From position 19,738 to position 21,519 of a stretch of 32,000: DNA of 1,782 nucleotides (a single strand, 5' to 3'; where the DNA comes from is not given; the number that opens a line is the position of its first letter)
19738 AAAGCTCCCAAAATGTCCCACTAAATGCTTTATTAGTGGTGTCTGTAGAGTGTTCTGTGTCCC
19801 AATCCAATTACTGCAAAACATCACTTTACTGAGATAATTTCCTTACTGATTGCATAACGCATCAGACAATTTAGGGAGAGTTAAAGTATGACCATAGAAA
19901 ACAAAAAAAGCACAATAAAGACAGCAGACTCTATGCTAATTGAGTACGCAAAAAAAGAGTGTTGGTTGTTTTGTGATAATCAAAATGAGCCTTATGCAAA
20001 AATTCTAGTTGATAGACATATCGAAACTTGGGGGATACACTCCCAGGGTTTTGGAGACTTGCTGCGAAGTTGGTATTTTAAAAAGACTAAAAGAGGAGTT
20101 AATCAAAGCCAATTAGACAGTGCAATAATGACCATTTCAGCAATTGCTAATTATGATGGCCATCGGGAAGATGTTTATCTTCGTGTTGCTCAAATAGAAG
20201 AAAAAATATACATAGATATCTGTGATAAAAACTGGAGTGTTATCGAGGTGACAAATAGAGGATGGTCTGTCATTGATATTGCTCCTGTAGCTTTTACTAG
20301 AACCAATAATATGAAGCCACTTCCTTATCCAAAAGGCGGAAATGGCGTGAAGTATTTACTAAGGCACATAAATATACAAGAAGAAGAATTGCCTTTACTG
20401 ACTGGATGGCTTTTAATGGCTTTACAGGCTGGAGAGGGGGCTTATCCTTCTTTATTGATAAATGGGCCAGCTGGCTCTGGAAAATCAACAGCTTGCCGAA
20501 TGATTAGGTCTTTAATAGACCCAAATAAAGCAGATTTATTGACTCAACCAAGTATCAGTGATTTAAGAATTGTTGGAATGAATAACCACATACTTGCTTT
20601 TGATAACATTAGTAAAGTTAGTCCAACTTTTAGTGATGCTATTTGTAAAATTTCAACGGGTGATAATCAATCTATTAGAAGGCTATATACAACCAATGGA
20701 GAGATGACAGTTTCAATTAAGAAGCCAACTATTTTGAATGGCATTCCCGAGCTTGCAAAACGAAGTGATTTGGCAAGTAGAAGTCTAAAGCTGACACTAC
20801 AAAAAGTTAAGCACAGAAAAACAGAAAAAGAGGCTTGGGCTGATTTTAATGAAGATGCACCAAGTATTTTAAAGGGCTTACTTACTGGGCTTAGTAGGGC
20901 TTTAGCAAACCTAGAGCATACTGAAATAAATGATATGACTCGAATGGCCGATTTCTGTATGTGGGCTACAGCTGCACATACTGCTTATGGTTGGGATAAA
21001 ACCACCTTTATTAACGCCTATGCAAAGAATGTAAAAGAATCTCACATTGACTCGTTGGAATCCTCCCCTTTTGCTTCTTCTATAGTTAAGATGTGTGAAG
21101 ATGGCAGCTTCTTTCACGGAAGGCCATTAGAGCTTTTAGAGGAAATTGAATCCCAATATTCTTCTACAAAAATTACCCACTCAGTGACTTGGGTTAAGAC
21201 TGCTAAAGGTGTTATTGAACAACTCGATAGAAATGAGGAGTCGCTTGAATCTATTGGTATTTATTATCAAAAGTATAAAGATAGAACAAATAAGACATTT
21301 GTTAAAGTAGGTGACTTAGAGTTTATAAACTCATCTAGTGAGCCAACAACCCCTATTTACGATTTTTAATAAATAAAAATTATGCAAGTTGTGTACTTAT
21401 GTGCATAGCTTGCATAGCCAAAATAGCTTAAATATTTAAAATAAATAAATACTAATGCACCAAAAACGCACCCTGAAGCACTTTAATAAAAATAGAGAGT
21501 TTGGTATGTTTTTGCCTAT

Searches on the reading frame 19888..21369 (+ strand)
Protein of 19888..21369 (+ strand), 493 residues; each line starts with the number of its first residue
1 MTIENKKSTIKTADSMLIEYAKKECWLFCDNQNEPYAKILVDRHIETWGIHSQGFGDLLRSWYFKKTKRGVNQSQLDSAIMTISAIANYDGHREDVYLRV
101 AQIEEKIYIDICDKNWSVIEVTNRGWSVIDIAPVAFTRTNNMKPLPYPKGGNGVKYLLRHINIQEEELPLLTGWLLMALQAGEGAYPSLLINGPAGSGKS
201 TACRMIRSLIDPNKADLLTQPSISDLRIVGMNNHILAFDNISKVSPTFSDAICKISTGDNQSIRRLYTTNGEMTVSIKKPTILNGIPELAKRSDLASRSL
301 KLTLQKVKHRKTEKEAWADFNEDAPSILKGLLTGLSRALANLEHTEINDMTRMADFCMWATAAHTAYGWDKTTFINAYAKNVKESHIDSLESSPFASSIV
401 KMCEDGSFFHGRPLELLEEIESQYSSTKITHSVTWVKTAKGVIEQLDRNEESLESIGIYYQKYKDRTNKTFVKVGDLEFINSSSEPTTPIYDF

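Call 9: search_protein_families(library=pfam, proteins=[window:19888-21369:+], max_evalue=0.01)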
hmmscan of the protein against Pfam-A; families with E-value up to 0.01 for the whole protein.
window:19888-21369:+ (493 aa): 2 families
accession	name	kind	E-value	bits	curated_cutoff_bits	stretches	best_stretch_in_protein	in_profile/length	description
PF13191.12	AAA_16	-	0.002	19.1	32.6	1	180-210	18-48/167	AAA ATPase domain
PF25199.1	nSTAND_NTPase5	-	0.004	17.4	34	0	181-206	36-61/145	Novel STAND NTPase 5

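Call 16: search_protein_families(library=phrogs, proteins=[window:19888-21369:+], max_evalue=0.01)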
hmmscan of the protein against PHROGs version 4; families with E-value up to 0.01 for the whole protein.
window:19888-21369:+ (493 aa): 1 family
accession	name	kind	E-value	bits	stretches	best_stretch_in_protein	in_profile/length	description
phrog_139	-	other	0.008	16.6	0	190-210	87-107/342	deoxynucleoside monophosphate kinase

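Call 17: search_solved_structures(query=window:19888-21369:+, max_evalue=1)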
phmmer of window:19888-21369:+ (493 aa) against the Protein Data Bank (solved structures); distinct sequences matched with E-value up to 1: 22.
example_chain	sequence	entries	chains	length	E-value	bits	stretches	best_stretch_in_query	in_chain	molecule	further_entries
9wfg_A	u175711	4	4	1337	0.0069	18.4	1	187-236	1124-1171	ABC transporter D family member 1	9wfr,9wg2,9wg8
9wfu_A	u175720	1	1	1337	0.0069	18.4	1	187-236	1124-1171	ABC transporter D family member 1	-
9uiq_B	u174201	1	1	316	0.073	15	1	180-240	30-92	Replication factor C subunit 2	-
6vvo_B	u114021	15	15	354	0.088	14.7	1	180-240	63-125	Replication factor C subunit 2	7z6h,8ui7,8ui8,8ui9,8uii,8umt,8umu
7pqx_A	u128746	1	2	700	0.13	14.1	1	135-252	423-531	Putative iron-sulfur protein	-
7pr1_A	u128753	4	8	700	0.13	14.1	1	135-252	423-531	Putative iron-sulfur protein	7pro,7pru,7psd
8zq4_B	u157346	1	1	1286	0.18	13.7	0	188-220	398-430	ABC transporter B family member 1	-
8zpx_B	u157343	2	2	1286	0.18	13.7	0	188-220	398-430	ABC transporter B family member 1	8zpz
9juj_A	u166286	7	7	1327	0.19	13.6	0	188-220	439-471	ABC transporter B family member 1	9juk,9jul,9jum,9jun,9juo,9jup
2yz2_A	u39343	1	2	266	0.48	12.3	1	188-219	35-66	Putative ABC transporter ATP-binding protein TM_0222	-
4zir_A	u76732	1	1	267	0.49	12.3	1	188-219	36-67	Energy-coupling factor transporter ATP-binding protein EcfA2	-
4hlu_A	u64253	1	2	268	0.49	12.3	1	188-219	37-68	Putative ABC transporter ATP-binding protein TM_0222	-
2kjq_A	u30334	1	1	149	0.51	12.2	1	39-104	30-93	DnaA-related protein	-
4yms_J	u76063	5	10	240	0.68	11.8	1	189-218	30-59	ABC-type polar amino acid transport system, ATPase component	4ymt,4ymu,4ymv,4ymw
8tw7_3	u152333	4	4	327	0.73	11.7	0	182-240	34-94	Replication factor C subunit 3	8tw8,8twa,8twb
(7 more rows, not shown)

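Call 18: find_homologous_proteins(query=window:19888-21369:+, max_evalue=0.001)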
Query window:19888-21369:+ (493 aa): 192 proteins with E <= 0.001 among 8000 candidates; the best 120 are listed.
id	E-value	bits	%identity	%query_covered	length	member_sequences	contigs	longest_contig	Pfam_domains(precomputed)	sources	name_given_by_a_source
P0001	0.0e+0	1113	99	100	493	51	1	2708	-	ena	-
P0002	6.0e-293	990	86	100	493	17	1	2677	-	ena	-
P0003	1.1e-289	979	86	100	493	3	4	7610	-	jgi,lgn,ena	jgi:hypothetical protein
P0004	5.4e-289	977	85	100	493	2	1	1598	-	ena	-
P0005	1.5e-271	919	82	99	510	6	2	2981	-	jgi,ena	-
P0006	4.4e-265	898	82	96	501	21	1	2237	-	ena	-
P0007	1.1e-221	755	65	100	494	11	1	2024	PF25199.2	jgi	-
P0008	1.0e-201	689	63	97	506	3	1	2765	-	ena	-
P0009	3.6e-200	684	61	97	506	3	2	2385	-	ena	-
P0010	7.3e-191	653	58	99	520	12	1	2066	-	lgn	-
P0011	4.3e-180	618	57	94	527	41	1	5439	-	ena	-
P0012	6.7e-179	614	57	94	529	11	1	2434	-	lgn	-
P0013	4.8e-177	608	57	94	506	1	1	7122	-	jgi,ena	-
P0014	4.6e-176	604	57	95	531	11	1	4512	-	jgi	-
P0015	4.8e-176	604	57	93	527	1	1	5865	-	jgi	-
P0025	3.5e-168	578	54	93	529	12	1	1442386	-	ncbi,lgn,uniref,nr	ncbi:hypothetical protein R5P06_03500 [Candidatus Thioglobus autotrophicus]|uniref:hypothetical prot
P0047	4.1e-154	532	50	95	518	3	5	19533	-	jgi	-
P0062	7.8e-148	511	50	94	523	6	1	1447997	-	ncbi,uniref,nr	ncbi:conserved hypothetical protein [Isorropodon fossajaponicum endosymbiont JTNG4]|uniref:hypotheti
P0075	1.3e-143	497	49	93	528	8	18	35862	-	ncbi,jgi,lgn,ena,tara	jgi:hypothetical protein|tara:strand:+ start:1258 stop:2844 length:1587 start_codon:yes stop_codon:y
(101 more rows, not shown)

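Call 19: find_encoding_contigs(protein=P0025, flank=10000, max_places=3)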
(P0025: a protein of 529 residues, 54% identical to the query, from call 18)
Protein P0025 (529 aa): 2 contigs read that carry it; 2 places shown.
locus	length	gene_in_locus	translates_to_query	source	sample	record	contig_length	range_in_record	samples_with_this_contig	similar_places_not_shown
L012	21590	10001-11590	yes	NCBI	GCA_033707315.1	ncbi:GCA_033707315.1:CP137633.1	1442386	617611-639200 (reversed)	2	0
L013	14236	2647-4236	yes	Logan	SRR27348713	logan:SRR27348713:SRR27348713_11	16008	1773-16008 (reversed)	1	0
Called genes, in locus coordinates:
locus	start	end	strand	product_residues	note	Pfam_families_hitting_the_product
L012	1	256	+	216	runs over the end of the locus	-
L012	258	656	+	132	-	-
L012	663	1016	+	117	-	-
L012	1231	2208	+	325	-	PF26348:SRA_ScoMcrA, PF01844:HNH, PF14279:HNH_5 (weak)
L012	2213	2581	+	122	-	-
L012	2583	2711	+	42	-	-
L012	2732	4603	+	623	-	PF08238:Sel1 (weak), PF00089:Trypsin, PF13365:Trypsin_2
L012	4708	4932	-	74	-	-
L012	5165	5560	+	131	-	-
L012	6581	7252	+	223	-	-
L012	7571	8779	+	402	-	PF13356:Arm-DNA-bind_3, PF00589:Phage_integrase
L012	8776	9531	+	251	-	-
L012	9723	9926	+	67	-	PF12728:HTH_17 (weak)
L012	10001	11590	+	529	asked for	-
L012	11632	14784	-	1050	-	PF04313:HSDR_N, PF04851:ResIII, PF18766:SWI2_SNF2, PF22679:T1R_D3-like, PF11867:T1RH-like_C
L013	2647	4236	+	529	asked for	-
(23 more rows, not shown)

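Call 20: find_encoding_contigs(protein=P0075, flank=10000, max_places=4)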
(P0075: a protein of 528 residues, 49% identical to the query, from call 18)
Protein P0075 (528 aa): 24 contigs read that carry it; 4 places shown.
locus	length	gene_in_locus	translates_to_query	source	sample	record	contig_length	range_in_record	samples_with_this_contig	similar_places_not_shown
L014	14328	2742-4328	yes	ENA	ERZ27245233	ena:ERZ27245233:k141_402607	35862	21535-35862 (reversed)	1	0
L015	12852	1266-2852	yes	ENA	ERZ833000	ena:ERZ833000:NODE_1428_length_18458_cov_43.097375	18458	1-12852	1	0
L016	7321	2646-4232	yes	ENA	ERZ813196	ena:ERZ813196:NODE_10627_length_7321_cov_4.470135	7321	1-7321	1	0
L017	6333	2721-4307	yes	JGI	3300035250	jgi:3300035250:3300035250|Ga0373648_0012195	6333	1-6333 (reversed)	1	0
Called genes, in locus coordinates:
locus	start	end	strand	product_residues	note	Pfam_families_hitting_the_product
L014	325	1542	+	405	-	PF13356:Arm-DNA-bind_3, PF00589:Phage_integrase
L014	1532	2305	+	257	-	-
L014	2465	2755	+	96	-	PF12728:HTH_17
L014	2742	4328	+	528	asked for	-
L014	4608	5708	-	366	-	PF00478:IMPDH, PF01070:FMN_dh (weak)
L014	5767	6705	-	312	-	PF02653:BPD_transp_2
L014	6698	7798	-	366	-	PF02653:BPD_transp_2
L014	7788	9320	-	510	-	PF13476:AAA_23 (faint), PF00005:ABC_tran, PF13304:AAA_21 (faint), PF00005:ABC_tran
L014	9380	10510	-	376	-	PF02608:Bmp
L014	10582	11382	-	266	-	PF00392:GntR, PF07702:UTRA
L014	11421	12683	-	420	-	PF01571:GCV_T, PF08669:GCV_T_C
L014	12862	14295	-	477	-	PF02233:PNTB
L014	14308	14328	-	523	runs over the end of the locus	PF05222:AlaDh_PNT_N, PF01262:AlaDh_PNT_C, PF12769:PNTB_4TM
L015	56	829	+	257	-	-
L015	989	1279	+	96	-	PF12728:HTH_17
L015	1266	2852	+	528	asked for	-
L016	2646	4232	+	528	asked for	-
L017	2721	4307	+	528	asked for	-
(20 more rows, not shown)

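Call 21: find_encoding_contigs(protein=P0062, flank=10000, max_places=2)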
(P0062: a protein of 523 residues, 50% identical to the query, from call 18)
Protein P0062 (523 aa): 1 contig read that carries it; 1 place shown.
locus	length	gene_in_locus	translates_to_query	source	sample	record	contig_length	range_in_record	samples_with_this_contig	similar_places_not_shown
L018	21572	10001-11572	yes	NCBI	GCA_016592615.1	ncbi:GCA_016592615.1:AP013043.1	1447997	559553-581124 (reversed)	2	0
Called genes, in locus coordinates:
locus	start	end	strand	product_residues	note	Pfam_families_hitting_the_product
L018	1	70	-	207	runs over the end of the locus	-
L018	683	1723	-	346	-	-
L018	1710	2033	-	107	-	-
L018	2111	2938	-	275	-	PF01210:NAD_Gly3P_dh_N (weak), PF03807:F420_oxidored, PF14748:P5CR_dimer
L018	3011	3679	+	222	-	PF00702:Hydrolase, PF13419:HAD_2, PF13242:Hydrolase_like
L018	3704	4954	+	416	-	PF00202:Aminotran_3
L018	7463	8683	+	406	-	PF13356:Arm-DNA-bind_3, PF00589:Phage_integrase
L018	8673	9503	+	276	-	-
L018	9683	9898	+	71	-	PF12728:HTH_17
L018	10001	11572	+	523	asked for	-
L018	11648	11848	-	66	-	-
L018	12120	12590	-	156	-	-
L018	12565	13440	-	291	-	PF08238:Sel1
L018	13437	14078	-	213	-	PF07661:MORN_2 (faint)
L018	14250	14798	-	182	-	PF08238:Sel1 (faint)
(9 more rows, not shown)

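Call 51: find_related_loci(query=window:19888-21369:+, collection=viral_contigs, flank=10000)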
Query window:19888-21369:+ (493 aa) in viral_contigs; peptide patterns used: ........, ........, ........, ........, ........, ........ (x = any residue, [..] = any of these).
4 stretches matched a pattern, but none encodes a relative of the query by tblastn (E <= 1e-3).

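Call 56: search_protein_families(library=padloc, proteins=[window:19888-21369:+], max_evalue=0.01)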
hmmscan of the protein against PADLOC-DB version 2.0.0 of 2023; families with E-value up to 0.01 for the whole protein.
window:19888-21369:+ (493 aa): 0 families

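Call 63: predict_structure(alignment_id=A3)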
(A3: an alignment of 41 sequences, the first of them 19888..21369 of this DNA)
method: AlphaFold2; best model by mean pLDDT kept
length: 493 residues; sequences in the alignment: 41
mean_pLDDT: 87.9   pTM: 0.84
mean pLDDT of the five models: 87.9, 87.7, 87.6, 87.4, 86.9
residues with pLDDT >= 90: 291; 70-90: 171; 50-70: 20; < 50: 11
segments of 3 or more residues with pLDDT < 50: 1-7
pLDDT, mean of each block of 10 residues (from residue 1): 49 90 95 92 92 93 93 93 95 94 95 95 96 92 93 91 94 96 89 88 95 90 83 90 79 83 72 79 73 76 88 92 97 97 84 88 94 92 87 88 91 93 86 86 89 89 88 92 64 45
secondary structure, 60 per line:
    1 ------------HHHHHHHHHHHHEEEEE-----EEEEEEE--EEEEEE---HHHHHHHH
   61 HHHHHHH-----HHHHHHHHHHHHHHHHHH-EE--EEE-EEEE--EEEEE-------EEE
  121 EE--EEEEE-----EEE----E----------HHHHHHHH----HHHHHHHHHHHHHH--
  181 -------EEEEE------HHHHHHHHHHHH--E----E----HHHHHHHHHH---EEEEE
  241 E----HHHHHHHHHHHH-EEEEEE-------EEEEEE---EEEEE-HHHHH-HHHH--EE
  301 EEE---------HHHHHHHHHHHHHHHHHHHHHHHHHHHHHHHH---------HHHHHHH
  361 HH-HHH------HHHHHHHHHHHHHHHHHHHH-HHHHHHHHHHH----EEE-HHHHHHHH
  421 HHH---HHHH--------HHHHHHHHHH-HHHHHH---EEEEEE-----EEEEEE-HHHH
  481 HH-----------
elements in order: H13-24 E25-29 E35-41 E44-49 H53-67 H73-90 E96-98 E100-103 E106-110 E118-122 E125-129 E135-137 H153-160 H165-178 E188-192 H199-210 H223-232 E236-241 H246-257 E259-264 E272-277 E281-285 H287-291 H293-296 E299-303 H313-344 H354-362 H373-392 H394-404 E409-411 H413-423 H427-430 H439-448 H450-455 E459-464 E470-475 H477-482

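Call 67: fold_search(model_id=the predicted structure, library=pdb)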
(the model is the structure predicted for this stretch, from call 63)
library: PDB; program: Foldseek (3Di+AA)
matches with E <= 10: 643; with E <= 0.001: 150
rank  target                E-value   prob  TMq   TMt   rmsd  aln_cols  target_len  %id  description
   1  7ola_C                4.4e-09  1.00  0.53  0.60   6.7       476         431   10  Structure of Primase-Helicase in SaPI5 (released 2022-07-13)
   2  6lrb_C                2.4e-08  1.00  0.38  0.44  11.8       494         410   14  The A form apo structure of NrS-1 C terminal region-CTR (released 2020-04-08)
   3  6lrb_B                2.9e-08  1.00  0.38  0.44  10.9       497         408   13  The A form apo structure of NrS-1 C terminal region-CTR (released 2020-04-08)
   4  8iqi_A                3.4e-08  1.00  0.49  0.29  12.6       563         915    9  Structure of Full-Length AsfvPrimPol in Complex-Form (released 2023-07-26)
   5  6lrb_D                3.8e-08  1.00  0.37  0.43  11.1       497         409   13  The A form apo structure of NrS-1 C terminal region-CTR (released 2020-04-08)
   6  6lrb_F                4.3e-08  1.00  0.39  0.45  11.7       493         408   15  The A form apo structure of NrS-1 C terminal region-CTR (released 2020-04-08)
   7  7ola_A                4.7e-08  1.00  0.46  0.50   9.9       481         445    8  Structure of Primase-Helicase in SaPI5 (released 2022-07-13)
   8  6lrb_A                4.7e-08  1.00  0.37  0.43  11.0       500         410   13  The A form apo structure of NrS-1 C terminal region-CTR (released 2020-04-08)
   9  9ivf_A                5.3e-08  1.00  0.46  0.38  11.6       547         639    9  Structure of Full-Length AsfvPrimPol with polyT DNA (released 2025-12-24)
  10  7ola_B                8.6e-08  1.00  0.50  0.54   9.6       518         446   10  Structure of Primase-Helicase in SaPI5 (released 2022-07-13)
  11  8wwa_C                1.0e-07  1.00  0.39  0.26  12.2       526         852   11  Structure of AMPPNP-Form AsfvPrimPol Hexamer (released 2025-04-30)
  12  6k9e_B                1.1e-07  1.00  0.36  0.42  12.2       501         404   13  The A form apo structure of NrS-1 C terminal region-CTR(305-718) (released 2020-06-17)
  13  6k9e_A                1.4e-07  1.00  0.38  0.45  12.0       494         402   13  The A form apo structure of NrS-1 C terminal region-CTR(305-718) (released 2020-06-17)
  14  9ivf_B                1.6e-07  1.00  0.46  0.37  12.4       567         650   10  Structure of Full-Length AsfvPrimPol with polyT DNA (released 2025-12-24)
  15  8iqi_B                1.6e-07  1.00  0.47  0.28  15.9       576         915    9  Structure of Full-Length AsfvPrimPol in Complex-Form (released 2023-07-26)
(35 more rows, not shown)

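Call 68: find_encoding_contigs(protein=P0003, flank=10000, max_places=4)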
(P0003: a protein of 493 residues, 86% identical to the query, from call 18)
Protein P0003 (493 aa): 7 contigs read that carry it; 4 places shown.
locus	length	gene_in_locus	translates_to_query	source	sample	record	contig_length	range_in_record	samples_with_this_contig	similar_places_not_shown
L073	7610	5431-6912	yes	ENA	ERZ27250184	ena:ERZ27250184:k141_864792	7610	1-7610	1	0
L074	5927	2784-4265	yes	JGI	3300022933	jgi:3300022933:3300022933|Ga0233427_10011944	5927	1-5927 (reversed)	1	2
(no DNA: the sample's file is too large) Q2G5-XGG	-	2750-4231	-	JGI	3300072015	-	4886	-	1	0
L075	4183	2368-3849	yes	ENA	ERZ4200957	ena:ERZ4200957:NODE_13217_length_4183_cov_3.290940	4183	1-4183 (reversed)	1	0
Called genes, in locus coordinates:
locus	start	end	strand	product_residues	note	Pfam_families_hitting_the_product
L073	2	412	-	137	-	?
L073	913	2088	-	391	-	PF07690:MFS_1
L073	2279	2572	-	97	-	-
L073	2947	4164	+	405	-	PF13356:Arm-DNA-bind_3, PF00589:Phage_integrase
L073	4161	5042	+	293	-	-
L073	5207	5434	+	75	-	PF12728:HTH_17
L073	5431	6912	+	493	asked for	-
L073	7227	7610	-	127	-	?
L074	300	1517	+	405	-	PF13356:Arm-DNA-bind_3, PF00589:Phage_integrase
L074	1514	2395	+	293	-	-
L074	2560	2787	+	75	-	PF12728:HTH_17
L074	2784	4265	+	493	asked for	-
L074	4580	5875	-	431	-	PF02706:Wzz (weak)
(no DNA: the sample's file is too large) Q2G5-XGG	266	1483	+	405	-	PF13356:Arm-DNA-bind_3, PF00589:Phage_integrase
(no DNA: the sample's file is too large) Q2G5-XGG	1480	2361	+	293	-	-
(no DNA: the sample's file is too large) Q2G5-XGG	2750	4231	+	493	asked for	-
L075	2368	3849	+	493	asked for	-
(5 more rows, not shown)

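Call 69: find_encoding_contigs(protein=P0047, flank=10000, max_places=3)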
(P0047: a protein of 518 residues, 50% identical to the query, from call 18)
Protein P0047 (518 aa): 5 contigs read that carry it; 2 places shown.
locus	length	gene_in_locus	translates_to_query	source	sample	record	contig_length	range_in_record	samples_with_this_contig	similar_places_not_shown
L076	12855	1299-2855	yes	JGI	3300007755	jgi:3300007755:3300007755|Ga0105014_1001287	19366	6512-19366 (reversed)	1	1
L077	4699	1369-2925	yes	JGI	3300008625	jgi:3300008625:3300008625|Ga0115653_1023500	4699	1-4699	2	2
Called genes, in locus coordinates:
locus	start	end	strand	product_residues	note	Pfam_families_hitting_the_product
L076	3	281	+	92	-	?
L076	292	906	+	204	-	-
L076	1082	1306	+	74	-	PF12728:HTH_17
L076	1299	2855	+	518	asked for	-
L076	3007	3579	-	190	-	-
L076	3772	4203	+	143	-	-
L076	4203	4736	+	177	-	-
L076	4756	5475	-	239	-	PF00106:adh_short, PF01370:Epimerase (weak), PF08659:KR, PF13561:adh_short_C2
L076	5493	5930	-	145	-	PF22817:ApeP-like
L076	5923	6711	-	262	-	PF13723:Ketoacyl-synt_2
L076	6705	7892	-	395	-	PF00109:ketoacyl-synt, PF02801:Ketoacyl-synt_C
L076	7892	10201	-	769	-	PF03176:MMPL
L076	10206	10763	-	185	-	PF19574:LolA_3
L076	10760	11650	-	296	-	PF03279:Lip_A_acyltrans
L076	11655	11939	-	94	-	PF22818:ApeI-like, PF07977:FabA (faint)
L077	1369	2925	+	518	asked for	-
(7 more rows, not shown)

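Call 89: search_protein_families(library=pfam, proteins=[L019:5221-6051:+, L019:2007-2636:+, L073:4161-5042:+], max_evalue=0.01)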
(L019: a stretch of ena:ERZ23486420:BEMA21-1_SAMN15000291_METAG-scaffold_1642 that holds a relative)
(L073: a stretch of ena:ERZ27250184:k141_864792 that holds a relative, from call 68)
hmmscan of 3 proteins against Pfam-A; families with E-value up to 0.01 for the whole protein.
L019:5221-6051:+ (276 aa): 1 family
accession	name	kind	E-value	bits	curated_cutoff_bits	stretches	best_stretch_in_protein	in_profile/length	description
PF07460.16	NUMOD3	-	6.9e-30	103.1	20.4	5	170-206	1-37/37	NUMOD3 motif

L019:2007-2636:+ (209 aa): 0 families

L073:4161-5042:+ (293 aa): 0 families

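Call 93: search_protein_families(library=ncbifam, proteins=[window:19888-21369:+], max_evalue=0.01)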
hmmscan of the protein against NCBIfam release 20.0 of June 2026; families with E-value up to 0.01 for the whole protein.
window:19888-21369:+ (493 aa): 5 families
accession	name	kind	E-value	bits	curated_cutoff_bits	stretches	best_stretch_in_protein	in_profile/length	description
NF007601.2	PRK10247.1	equivalog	0.00044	19.8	292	1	160-219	6-60/204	iron efflux ABC transporter ATP-binding subunit FetA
TIGR01613.1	primase_Cterm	subfamily_domain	0.0042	16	108.7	1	188-339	78-237/304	phage/plasmid primase, P4 family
NF000169.2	ABCF_Sal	exception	0.006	15.3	725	0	189-223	344-378/542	Sal family ABC-F type ribosomal protection protein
NF009067.0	PRK12402.1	equivalog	0.0068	15.4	317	0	182-208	32-58/340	replication factor C small subunit 2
TIGR01186.1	proV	subfamily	0.0078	15.4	326.6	0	189-218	22-51/363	betaine/proline/choline family ABC transporter ATP-binding protein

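Call 99: search_dna_similar(query=window:19888-21369:+, collection=phages, mode=protein, max_rows=8)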
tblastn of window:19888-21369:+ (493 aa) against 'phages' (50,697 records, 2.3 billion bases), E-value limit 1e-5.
Records with a match: 2; places in all: 2; records where one place covers at least 80% of the query: 2.
Best place of each record, by identity: <60% 2.
By first word of the organism name: Microbacterium 2.
By host as written in the record: Microbacterium paraoxydans NWU1 2.
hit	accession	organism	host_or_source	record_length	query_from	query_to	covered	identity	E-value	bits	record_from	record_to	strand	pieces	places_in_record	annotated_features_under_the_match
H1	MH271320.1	Microbacterium phage Zeta1847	Microbacterium paraoxydans NWU1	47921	39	474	88%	26.2%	1e-29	129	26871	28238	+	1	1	37: DNA helicase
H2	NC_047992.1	Microbacterium phage Zeta1847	Microbacterium paraoxydans NWU1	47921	39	474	88%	26.2%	1e-29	129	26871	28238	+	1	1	37: DNA primase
